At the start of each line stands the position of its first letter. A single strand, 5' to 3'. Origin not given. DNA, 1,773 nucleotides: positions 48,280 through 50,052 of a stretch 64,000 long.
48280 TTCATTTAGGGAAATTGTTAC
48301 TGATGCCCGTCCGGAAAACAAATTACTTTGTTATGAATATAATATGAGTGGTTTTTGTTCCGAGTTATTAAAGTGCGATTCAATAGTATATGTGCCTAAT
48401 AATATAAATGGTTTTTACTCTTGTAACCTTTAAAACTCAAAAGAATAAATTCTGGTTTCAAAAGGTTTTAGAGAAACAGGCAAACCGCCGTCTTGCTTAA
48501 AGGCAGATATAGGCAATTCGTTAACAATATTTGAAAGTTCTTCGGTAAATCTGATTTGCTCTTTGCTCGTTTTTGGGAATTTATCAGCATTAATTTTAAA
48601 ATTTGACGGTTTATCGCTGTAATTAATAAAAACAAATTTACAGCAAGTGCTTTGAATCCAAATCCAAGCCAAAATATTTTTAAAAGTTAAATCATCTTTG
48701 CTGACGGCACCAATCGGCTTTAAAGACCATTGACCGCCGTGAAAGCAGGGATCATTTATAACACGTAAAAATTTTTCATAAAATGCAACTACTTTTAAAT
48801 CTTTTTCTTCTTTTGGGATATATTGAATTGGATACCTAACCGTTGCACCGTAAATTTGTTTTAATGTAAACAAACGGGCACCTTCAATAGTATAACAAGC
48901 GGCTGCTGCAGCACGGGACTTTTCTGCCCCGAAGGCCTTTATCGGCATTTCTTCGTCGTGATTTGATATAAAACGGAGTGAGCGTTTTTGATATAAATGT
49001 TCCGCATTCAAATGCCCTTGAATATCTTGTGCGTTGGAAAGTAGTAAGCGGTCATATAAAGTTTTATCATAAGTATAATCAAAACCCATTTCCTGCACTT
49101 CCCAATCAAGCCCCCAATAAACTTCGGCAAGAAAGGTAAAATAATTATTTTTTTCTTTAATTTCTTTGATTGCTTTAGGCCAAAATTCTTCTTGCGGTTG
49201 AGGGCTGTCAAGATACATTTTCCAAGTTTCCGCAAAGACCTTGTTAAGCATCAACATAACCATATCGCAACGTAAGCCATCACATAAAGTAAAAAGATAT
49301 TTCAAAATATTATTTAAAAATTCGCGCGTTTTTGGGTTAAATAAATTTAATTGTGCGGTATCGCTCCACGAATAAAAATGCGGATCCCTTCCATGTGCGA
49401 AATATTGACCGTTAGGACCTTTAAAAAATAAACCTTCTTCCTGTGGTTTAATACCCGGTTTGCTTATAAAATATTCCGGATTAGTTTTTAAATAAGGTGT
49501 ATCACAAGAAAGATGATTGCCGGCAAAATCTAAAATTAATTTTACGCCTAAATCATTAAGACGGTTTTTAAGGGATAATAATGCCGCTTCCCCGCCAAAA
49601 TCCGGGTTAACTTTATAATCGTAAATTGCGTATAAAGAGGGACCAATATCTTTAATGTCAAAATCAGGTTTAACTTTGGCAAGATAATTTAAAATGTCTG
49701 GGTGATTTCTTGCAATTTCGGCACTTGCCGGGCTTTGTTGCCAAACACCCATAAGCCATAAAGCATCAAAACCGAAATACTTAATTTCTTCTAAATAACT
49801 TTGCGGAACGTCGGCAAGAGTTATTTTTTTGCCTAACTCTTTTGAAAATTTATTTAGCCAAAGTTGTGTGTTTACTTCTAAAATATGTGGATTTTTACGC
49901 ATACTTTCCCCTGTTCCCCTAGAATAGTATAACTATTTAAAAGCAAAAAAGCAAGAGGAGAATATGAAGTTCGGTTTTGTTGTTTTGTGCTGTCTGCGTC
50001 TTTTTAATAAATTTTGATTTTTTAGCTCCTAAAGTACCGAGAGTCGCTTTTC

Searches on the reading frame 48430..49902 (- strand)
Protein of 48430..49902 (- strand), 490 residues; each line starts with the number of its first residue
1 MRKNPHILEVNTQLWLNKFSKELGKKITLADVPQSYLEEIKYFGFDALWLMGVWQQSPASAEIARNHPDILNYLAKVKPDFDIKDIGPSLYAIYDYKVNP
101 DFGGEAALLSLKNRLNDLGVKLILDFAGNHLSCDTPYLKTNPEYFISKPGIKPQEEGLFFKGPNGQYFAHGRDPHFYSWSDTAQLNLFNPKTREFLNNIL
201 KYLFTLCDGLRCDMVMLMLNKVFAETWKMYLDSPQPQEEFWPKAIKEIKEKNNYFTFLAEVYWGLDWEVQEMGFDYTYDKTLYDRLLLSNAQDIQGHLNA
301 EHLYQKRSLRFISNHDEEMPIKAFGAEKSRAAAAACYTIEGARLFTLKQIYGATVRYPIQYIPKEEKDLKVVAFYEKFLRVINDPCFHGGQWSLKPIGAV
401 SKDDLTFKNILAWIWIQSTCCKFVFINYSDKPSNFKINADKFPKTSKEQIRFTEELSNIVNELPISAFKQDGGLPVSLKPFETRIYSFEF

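Call 10: search_protein_families(library=pfam, proteins=[window:48430-49902:-], max_evalue=0.01)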
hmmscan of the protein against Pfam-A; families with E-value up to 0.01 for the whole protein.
window:48430-49902:- (490 aa): 1 family
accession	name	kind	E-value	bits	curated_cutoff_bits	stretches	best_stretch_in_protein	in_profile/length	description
PF00128.31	Alpha-amylase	-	2.1e-13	50.7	22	1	37-270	25-250/446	Alpha amylase, catalytic domain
